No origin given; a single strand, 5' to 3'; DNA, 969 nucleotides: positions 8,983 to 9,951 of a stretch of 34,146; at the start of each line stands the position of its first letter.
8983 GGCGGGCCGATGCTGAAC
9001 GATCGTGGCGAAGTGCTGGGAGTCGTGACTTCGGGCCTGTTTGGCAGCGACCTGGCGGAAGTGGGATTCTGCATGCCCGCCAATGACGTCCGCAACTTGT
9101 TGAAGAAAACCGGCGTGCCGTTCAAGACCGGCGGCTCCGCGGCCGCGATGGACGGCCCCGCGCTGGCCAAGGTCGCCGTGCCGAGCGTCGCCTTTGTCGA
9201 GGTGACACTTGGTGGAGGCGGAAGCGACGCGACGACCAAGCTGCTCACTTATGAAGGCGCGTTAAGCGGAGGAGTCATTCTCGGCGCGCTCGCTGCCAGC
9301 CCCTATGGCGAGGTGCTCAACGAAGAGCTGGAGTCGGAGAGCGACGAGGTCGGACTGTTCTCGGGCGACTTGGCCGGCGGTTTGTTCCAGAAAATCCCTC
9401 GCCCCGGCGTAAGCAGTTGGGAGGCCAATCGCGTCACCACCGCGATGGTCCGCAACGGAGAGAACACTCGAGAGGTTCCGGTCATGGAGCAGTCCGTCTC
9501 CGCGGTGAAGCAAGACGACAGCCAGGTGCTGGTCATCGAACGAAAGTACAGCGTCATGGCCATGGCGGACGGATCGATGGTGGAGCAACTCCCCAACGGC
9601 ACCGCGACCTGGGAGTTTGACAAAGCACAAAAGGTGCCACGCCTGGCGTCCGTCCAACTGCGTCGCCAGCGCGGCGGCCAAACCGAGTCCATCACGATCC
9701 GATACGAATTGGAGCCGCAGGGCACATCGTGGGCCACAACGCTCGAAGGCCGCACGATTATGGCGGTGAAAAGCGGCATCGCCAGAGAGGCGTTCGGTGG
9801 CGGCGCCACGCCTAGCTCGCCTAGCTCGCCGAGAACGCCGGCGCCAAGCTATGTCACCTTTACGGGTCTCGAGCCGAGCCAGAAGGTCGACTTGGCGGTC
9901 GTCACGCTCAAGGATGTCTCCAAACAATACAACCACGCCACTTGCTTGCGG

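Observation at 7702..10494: Unusual architecture: N-terminal zinc ribbon, coiled coil, single TM helix, HtrA-like S1 protease and C-terminal HEAT repeats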

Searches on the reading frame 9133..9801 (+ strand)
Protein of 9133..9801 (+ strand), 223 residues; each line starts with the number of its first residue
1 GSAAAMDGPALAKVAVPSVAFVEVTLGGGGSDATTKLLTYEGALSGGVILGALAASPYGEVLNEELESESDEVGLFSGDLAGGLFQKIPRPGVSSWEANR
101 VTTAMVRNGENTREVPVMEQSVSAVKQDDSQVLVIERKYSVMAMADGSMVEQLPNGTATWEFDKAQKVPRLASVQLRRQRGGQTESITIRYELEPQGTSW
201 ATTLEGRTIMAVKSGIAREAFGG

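Call 40: search_solved_structures(query=A2, max_evalue=10)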
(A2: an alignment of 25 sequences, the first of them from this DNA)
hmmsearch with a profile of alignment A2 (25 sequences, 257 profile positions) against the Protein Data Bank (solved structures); distinct sequences matched with E-value up to 10: 0.

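Call 48: predict_structure(alignment_id=A2)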
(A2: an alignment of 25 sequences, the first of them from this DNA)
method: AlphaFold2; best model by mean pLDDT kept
length: 223 residues; sequences in the alignment: 25
mean_pLDDT: 70.1   pTM: 0.62
mean pLDDT of the five models: 70.1, 68.2, 67.4, 67.2, 64.4
residues with pLDDT >= 90: 29; 70-90: 98; 50-70: 50; < 50: 46
segments of 3 or more residues with pLDDT < 50: 15-32, 71-73, 200-207, 213-223
pLDDT, mean of each block of 10 residues (from residue 1): 63 48 36 64 67 71 63 52 73 89 77 83 95 92 81 85 84 85 84 65 48 47 39
secondary structure, 60 per line:
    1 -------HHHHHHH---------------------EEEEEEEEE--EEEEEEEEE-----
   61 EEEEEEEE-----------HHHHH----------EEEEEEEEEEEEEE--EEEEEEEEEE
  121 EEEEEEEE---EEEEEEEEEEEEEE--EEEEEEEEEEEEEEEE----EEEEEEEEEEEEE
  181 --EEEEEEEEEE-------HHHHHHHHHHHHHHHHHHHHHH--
elements in order: H8-14 E36-44 E47-55 E61-68 H80-84 E95-108 E111-128 E132-145 E148-163 E168-180 E183-192 H200-221

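Call 51: search_protein_representatives(alignment_id=A2)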
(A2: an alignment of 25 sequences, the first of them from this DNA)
Query: 25 sequences, 257 profile positions. Proteins with E-value up to 0.001 (for the whole library): 1218; up to 1e-10: 1006; up to 1e-30: 347. The best 150 are listed.
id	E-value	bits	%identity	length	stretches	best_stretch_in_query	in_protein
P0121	7.4e-114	395.9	-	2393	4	6-231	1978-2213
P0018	1.9e-80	286.4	-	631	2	2-256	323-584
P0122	1.4e-77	277.0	-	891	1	3-256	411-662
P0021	6.8e-76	271.5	-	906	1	2-255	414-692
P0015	3.8e-75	269.0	-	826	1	3-254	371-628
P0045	2.0e-74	266.7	-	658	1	2-246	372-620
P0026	2.0e-72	260.1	-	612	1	2-238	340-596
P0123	2.8e-70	253.1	-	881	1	2-256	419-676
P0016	6.3e-70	251.9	-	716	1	2-251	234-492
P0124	1.0e-69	251.2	-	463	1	3-251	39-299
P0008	1.1e-69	251.2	-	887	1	2-255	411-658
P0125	9.9e-69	248.0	-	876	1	2-256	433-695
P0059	4.4e-68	245.9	-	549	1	2-252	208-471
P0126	4.6e-68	245.8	-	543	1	3-255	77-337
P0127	5.6e-68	245.5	-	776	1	3-256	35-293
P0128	1.3e-67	244.4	-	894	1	2-254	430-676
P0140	2.1e-59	217.4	-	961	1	3-256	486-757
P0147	9.6e-57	208.7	-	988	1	3-255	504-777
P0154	1.4e-55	204.9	-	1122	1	2-253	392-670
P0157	3.9e-55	203.4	-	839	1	5-255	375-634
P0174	7.5e-52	192.7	-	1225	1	3-246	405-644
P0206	5.9e-47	176.6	-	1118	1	3-253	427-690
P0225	3.4e-45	170.9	-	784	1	4-246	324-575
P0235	2.9e-44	167.8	-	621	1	5-241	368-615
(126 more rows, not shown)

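Call 53: search_protein_families(library=pfam, proteins=[P0121, P0157, P0225, P0235, P0154, P0174, P0206], max_evalue=0.001)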
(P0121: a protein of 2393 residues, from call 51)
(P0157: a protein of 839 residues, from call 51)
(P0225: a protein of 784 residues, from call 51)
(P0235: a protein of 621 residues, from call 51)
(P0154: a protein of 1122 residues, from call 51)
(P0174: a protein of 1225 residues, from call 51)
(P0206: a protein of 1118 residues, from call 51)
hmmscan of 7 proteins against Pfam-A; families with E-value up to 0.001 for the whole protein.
P0121 (2393 aa): 5 families
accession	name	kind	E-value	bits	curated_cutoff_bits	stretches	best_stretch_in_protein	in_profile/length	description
PF13365.12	Trypsin_2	-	1.2e-98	328.1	27.6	4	1210-1342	1-144/144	Trypsin-like peptidase domain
PF00089.32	Trypsin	-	2.5e-31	109.6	20.6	2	1209-1365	26-217/220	Trypsin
PF00949.27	Peptidase_S7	-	1.2e-08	35.3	20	0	1905-1951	81-128/131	Peptidase S7, Flavivirus NS3 serine protease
PF02907.21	Peptidase_S29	-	1e-07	32.2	25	0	1325-1362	107-144/149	Hepatitis C virus NS3 protease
PF10459.15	Peptidase_S46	-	5.9e-05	22.4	22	0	1326-1343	633-650/698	Peptidase S46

P0157 (839 aa): 1 family
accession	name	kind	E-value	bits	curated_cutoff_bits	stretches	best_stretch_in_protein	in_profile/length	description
PF13646.12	HEAT_2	-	0.00025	21.7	27.7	0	789-832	43-87/88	HEAT repeats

P0225 (784 aa): 4 families
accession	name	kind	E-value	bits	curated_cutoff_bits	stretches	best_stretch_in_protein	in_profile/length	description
PF13365.12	Trypsin_2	-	1.6e-29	103.9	27.6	1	152-284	1-144/144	Trypsin-like peptidase domain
PF13646.12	HEAT_2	-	2.5e-16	60.2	27.7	2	630-700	3-74/88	HEAT repeats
PF00089.32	Trypsin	-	4.7e-10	40.1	20.6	1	153-308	28-218/220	Trypsin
PF02985.28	HEAT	-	4.1e-05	23.9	23.5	0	659-683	2-26/31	HEAT repeat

P0235 (621 aa): 2 families
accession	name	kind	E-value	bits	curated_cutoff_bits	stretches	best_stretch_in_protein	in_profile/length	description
PF13365.12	Trypsin_2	-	4.5e-26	92.7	27.6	1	187-327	1-144/144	Trypsin-like peptidase domain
PF00089.32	Trypsin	-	1.1e-07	32.3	20.6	1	184-349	24-216/220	Trypsin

P0154 (1122 aa): 5 families
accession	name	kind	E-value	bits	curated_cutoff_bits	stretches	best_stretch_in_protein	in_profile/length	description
PF13365.12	Trypsin_2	-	1.1e-32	114.2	27.6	1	222-354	1-144/144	Trypsin-like peptidase domain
PF13646.12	HEAT_2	-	5.2e-15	55.9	27.7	2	724-793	4-73/88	HEAT repeats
PF00089.32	Trypsin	-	5.5e-15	56.2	20.6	1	204-377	7-217/220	Trypsin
PF02985.28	HEAT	-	1.7e-08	34.3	23.5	0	724-748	4-28/31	HEAT repeat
PF13513.12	HEAT_EZ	-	3.8e-05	24.5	27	0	701-744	6-52/55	HEAT-like repeat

P0174 (1225 aa): 24 families
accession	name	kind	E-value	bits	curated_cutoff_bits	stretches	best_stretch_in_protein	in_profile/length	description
PF13365.12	Trypsin_2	-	8.9e-35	121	27.6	1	234-366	1-144/144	Trypsin-like peptidase domain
PF25174.1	Beta-prop_THOC3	-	1.3e-18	67.4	305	1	986-1220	7-245/272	THOC3 beta-propeller domain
PF24814.1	WD40_Prp19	-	9.9e-15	54.8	320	1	945-1082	97-238/281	Prp19 WD40 domain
PF00089.32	Trypsin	-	1.2e-12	48.6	20.6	1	235-388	28-216/220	Trypsin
PF25173.1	Beta-prop_WDR3_1st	-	9.7e-12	45.4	154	1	954-1128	3-177/184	WDR3 first beta-propeller domain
PF25168.1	Beta-prop_WDR36-Utp21_2nd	-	2.8e-11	43.8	84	1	994-1096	211-313/335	WDR36/Utp21 second beta-propeller domain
PF23414.1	Beta-prop_EML_2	-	4.1e-11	43.2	90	1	946-1104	5-162/266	Echinoderm microtubule-associated protein second beta-propeller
PF12894.13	ANAPC4_WD40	-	5.1e-10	39.9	22.9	0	953-1020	9-78/91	Anaphase-promoting complex subunit 4 WD40 domain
PF24817.1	WD40_WDHD1_1st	-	1e-09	38.5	109.9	1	983-1064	180-263/291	WDHD1 first WD40 domain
PF25175.1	Beta-prop_WDR5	-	2.8e-09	37.1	250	2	987-1137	16-168/296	WDR5 beta-propeller domain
PF00400.38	WD40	-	3.3e-09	37.3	27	0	1023-1051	12-39/39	WD domain, G-beta repeat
PF07676.18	PD40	-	3.1e-08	33.8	20.9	0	1195-1217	15-36/38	WD40-like Beta Propeller Repeat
PF24796.1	WDR55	-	1.5e-07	31.2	200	1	987-1101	59-172/296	WDR55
PF24807.1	WD40_CDC20-Fz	-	1.7e-07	31.3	200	1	945-1103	57-217/292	CDC20/Fizzy WD40 domain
PF13646.12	HEAT_2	-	5.5e-05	23.8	27.7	0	735-804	19-84/88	HEAT repeats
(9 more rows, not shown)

P0206 (1118 aa): 3 families
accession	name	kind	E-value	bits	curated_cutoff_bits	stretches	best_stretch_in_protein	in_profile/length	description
PF13365.12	Trypsin_2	-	2.4e-31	109.8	27.6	1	256-388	1-144/144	Trypsin-like peptidase domain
PF13646.12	HEAT_2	-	9e-22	77.6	27.7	2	961-1030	4-74/88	HEAT repeats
PF00089.32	Trypsin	-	4.2e-13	50.1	20.6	1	253-406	24-212/220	Trypsin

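Call 73: search_protein_families(library=pfam, alignment_id=A2, max_evalue=0.1)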
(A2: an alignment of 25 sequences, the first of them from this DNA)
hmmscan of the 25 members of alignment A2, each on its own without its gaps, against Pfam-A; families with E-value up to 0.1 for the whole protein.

A. member 1, seq(223 aa): 0 families

B. families by the number of members that match (of 25 scanned): 5 families
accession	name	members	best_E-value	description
PF24016.2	DUF7330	1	0.0036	Domain of unknown function (DUF7330)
PF18667.6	BppU_IgG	1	0.0056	Baseplate upper protein immunoglobulin like domain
PF21601.3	GldM_2nd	1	0.039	GldM second domain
PF24732.2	ParE_like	1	0.057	ParE-like toxin domain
PF08305.17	NPCBM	1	0.092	NPCBM/NEW2 domain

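Call 79: fold_search(model_id=the predicted structure, library=pdb)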
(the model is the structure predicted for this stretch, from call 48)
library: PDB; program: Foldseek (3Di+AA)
matches with E <= 10: 869; with E <= 0.001: 0
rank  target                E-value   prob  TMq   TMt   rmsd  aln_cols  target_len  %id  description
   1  7t2b_Q                1.6e-02  0.25  0.14  0.16  21.5       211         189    8  Crystal structure of the 5F TCR in complex with HLA-DP4-Ply (released 2022-12-28)
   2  4p5k_B                2.2e-02  0.28  0.16  0.17  21.5       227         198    8  Structural Basis of Chronic Beryllium Disease: Bridging the Gap Between Allergy and Autoimmunity (released 2015-01-21)
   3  7t2b_G                2.3e-02  0.21  0.14  0.17  22.0       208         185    8  Crystal structure of the 5F TCR in complex with HLA-DP4-Ply (released 2022-12-28)
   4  7zty                  2.6e-02  0.20  0.15  0.11  17.6       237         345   11  Structure of Vps39 N-terminal domain from Chaetomium thermophilum (released 2022-09-21)
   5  7ds8_A                3.2e-02  0.54  0.14  0.11  21.1       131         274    8  Crystal structure of actin capping protein in complex with twinflin-1/CD2AP CPI chimera peptide (CDN-TWC) (released 2021-03-03)
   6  7ccc_C                3.4e-02  0.54  0.14  0.12  21.2       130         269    7  The structure of the actin filament uncapping complex mediated by twinfilin (released 2021-02-03)
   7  1iea_B                3.9e-02  0.14  0.13  0.13  20.0       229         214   10  HISTOCOMPATIBILITY ANTIGEN (released 1997-06-05)
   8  4p57_B                4.2e-02  0.15  0.14  0.16  20.6       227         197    9  MHC TCR peptide complex (released 2014-07-16)
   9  4p57_D                4.4e-02  0.15  0.14  0.16  21.5       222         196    9  MHC TCR peptide complex (released 2014-07-16)
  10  7zfr_B                5.1e-02  0.18  0.14  0.17  22.4       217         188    7  Crystal structure of HLA-DP (DPA1*02:01-DPB1*01:01) in complex with a peptide bound in the reverse direction (released 2023-04-12)
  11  7t2b_L                5.4e-02  0.15  0.14  0.17  21.9       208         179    8  Crystal structure of the 5F TCR in complex with HLA-DP4-Ply (released 2022-12-28)
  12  7ds3_A                6.0e-02  0.41  0.14  0.12  21.1       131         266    8  Crystal structure of actin capping protein in complex with twinflin-2 C-terminus tail (released 2021-03-03)
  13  4p5m_B                6.0e-02  0.18  0.15  0.16  20.8       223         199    7  Structural Basis of Chronic Beryllium Disease: Bridging the Gap Between Allergic Hypersensitivity and Autoimmunity (released 2014-08-27)
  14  3lqz_B                6.0e-02  0.15  0.15  0.17  20.9       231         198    7  Crystal Structure of HLA-DP2 (released 2010-04-14)
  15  1fng_B                6.0e-02  0.11  0.13  0.13  20.0       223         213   12  HISTOCOMPATIBILITY ANTIGEN (released 2001-03-07)
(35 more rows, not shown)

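Call 80: list_cluster_members(proteins=[P0121, P0122, P0123, P0125, P0128, P0140, P0147, P0154, P0174, P0157])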
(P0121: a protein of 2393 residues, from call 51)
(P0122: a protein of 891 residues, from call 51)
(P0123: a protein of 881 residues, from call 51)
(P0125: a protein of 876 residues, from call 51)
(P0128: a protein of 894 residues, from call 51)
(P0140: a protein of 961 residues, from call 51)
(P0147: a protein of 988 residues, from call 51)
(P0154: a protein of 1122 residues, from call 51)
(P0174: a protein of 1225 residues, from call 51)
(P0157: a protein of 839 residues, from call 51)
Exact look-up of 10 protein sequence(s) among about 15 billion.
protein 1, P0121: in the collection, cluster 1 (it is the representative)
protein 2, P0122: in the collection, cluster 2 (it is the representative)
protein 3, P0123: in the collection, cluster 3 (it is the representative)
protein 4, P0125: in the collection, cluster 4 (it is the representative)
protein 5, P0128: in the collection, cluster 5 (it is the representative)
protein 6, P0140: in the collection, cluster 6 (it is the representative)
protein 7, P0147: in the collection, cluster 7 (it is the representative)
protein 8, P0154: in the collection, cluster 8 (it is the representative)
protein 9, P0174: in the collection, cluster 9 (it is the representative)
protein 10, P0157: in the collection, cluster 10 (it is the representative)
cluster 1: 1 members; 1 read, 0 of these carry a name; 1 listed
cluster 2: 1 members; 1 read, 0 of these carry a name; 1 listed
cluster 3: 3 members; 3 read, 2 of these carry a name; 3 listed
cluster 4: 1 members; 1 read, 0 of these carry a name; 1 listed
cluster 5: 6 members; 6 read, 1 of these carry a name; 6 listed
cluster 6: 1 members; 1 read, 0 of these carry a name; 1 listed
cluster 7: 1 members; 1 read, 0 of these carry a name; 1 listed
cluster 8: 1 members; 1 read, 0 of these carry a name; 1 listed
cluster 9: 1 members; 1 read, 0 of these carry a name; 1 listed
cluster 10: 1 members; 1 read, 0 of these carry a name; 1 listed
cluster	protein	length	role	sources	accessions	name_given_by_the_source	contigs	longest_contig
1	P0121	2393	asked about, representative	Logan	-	-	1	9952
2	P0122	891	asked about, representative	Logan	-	-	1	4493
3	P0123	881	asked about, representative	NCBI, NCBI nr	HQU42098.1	MAG TPA: trypsin-like peptidase domain-containing protein [Pirellulales bacterium] | trypsin-like peptidase domain-containing protein [Pirellulales bacterium]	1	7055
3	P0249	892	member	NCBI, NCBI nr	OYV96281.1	MAG: hypothetical protein B7Z73_00995 [Planctomycetia bacterium 21-64-5]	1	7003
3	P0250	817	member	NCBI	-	-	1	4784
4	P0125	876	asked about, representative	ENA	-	-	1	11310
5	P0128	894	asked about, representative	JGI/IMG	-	-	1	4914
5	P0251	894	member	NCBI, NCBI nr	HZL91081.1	MAG TPA: trypsin-like peptidase domain-containing protein [Pirellulaceae bacterium] | trypsin-like peptidase domain-containing protein [Pirellulaceae bacterium]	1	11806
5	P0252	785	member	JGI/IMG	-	-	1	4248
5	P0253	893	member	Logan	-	-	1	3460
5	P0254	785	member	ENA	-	-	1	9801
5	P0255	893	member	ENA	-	-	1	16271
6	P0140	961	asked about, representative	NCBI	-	-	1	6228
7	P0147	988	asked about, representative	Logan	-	-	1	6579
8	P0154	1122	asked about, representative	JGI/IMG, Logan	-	-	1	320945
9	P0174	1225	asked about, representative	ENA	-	-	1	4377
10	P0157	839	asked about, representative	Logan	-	-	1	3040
